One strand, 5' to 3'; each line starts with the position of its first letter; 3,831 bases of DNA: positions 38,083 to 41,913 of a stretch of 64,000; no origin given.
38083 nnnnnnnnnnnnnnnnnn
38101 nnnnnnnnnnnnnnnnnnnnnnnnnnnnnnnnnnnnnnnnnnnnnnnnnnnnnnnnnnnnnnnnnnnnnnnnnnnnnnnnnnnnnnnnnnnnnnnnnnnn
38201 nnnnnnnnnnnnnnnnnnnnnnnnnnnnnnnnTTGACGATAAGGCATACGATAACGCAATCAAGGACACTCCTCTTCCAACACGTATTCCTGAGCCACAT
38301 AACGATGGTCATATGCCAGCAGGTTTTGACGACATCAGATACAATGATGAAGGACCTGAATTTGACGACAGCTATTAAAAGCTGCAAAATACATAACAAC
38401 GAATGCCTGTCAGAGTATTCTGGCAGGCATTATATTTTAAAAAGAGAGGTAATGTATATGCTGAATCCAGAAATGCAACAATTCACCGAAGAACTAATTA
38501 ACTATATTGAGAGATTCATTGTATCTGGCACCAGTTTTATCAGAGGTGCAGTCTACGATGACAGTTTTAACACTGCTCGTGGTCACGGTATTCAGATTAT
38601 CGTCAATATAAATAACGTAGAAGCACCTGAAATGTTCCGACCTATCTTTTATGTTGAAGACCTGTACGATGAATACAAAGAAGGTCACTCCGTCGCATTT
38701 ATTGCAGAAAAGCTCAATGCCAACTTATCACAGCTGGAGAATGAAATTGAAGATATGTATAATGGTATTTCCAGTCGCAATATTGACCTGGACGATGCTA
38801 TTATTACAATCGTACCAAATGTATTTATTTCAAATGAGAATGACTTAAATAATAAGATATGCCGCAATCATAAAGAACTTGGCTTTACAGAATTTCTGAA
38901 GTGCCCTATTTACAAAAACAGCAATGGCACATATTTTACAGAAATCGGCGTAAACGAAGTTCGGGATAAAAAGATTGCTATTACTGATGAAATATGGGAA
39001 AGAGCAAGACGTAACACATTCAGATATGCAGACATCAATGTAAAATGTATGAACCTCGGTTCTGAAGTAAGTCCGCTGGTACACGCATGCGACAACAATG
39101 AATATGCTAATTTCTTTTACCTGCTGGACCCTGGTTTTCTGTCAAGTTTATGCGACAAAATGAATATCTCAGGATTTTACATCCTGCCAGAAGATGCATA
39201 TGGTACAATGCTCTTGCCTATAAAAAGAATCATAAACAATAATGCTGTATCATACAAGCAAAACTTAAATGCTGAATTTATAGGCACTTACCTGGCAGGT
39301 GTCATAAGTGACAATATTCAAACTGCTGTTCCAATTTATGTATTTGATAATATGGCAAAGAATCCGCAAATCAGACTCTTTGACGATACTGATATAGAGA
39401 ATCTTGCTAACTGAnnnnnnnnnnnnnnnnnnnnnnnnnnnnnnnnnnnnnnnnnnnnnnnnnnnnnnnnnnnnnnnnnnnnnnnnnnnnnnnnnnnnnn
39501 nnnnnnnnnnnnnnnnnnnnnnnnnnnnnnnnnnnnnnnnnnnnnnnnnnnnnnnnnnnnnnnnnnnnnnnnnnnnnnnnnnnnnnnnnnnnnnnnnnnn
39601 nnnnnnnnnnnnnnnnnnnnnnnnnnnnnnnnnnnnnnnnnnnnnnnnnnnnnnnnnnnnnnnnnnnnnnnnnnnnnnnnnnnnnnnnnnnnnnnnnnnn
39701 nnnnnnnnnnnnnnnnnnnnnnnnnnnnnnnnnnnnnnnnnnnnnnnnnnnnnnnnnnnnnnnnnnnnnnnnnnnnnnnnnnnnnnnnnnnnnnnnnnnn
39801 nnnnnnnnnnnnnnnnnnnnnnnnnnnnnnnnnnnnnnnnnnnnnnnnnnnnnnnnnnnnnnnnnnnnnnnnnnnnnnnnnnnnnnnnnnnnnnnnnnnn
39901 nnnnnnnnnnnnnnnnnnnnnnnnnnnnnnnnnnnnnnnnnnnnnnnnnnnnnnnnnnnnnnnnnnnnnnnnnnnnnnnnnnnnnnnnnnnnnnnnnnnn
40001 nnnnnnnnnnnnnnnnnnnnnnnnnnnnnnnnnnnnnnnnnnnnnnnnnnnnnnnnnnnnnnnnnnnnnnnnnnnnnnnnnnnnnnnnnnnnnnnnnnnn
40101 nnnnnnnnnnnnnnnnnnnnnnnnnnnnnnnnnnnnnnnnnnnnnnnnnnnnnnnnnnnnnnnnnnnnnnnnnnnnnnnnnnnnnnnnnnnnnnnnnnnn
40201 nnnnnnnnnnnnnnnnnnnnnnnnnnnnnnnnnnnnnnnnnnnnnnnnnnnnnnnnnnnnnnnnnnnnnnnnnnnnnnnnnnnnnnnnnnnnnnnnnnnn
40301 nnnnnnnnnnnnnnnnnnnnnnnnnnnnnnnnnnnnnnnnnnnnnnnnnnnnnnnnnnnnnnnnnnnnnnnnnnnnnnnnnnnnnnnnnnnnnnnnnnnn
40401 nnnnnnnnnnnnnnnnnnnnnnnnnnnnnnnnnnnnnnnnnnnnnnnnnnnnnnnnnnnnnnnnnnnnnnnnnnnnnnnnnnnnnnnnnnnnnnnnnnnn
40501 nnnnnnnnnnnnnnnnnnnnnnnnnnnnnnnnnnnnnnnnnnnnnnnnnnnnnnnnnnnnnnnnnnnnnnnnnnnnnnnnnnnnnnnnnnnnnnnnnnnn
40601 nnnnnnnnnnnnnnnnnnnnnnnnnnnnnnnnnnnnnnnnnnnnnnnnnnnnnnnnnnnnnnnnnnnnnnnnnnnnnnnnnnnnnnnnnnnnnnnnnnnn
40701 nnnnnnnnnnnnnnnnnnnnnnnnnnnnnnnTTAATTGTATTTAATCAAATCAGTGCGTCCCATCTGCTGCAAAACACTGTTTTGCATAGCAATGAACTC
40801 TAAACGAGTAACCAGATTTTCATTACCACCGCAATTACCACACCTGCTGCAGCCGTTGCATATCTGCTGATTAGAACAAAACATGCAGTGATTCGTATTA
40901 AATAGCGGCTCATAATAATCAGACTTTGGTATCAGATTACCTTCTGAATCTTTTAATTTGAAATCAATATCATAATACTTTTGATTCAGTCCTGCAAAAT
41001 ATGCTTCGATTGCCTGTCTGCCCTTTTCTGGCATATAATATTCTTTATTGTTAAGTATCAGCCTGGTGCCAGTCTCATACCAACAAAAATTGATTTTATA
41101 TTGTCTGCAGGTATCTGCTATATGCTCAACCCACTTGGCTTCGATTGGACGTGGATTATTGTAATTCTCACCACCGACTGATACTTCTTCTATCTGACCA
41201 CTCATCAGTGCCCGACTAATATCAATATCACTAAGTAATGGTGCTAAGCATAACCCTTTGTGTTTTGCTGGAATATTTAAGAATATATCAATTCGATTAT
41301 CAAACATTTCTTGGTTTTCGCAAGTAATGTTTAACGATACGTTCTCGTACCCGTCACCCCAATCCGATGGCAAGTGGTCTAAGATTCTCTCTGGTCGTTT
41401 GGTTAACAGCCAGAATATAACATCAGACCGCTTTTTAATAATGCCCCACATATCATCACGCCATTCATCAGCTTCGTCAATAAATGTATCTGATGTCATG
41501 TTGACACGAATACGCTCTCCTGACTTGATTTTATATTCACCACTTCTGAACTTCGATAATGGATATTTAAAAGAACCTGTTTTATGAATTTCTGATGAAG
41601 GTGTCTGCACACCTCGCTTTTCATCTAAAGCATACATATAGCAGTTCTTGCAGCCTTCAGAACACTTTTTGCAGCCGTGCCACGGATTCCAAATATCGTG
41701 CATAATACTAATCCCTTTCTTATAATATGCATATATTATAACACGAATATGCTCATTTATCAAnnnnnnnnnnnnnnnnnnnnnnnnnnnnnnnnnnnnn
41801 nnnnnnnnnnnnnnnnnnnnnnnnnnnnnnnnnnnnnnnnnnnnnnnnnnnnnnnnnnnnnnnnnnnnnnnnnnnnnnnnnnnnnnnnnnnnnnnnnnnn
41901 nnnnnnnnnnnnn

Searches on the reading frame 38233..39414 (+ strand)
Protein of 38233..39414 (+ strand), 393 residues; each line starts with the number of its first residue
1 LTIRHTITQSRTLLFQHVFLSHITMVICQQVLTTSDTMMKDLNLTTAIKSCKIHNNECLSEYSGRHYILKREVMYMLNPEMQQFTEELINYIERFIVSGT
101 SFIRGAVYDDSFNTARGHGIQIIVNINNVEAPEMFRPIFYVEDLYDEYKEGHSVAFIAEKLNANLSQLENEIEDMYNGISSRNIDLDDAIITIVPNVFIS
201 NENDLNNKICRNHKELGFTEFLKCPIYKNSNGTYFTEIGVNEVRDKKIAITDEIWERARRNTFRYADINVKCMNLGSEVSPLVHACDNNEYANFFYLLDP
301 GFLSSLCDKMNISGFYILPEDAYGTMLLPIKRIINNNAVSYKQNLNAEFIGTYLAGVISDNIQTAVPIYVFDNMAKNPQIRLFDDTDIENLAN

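Call 22: search_protein_families(library=pfam, proteins=[window:38233-39414:+], max_evalue=0.001)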
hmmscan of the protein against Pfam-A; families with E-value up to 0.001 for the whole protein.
window:38233-39414:+ (393 aa): 1 family
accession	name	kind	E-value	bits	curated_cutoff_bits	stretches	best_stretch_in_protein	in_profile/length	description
PF18941.5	DUF5688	-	8.2e-05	22.7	34.5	0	133-274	45-181/290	Family of unknown function (DUF5688)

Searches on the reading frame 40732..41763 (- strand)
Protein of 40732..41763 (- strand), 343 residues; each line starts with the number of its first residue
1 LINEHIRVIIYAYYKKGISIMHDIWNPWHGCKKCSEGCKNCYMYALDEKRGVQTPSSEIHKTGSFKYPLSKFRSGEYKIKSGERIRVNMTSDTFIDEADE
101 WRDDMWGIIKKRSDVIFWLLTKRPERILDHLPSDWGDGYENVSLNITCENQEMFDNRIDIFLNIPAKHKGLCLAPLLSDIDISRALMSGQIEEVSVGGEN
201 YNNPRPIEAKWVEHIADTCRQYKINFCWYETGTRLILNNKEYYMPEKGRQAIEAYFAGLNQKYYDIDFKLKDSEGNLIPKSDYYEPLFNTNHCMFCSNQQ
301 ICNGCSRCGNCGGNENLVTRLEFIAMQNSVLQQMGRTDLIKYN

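Call 20: find_encoding_contigs(protein=window:40732-41763:-, flank=10000, max_places=2)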
Protein window:40732-41763:- (343 aa): no gene with exactly this product is on record in the collection.

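Call 22: search_protein_families(library=pfam, proteins=[window:40732-41763:-], max_evalue=0.001)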
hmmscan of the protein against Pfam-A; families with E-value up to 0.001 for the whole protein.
window:40732-41763:- (343 aa): 2 families
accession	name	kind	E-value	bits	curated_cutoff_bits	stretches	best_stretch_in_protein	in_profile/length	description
PF07505.17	DUF5131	-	7.7e-39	134.1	28.9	1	18-233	4-217/243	Protein of unknown function (DUF5131)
PF17338.8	GP88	-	0.00019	21.8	24.4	1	29-145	36-157/230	Gene product 88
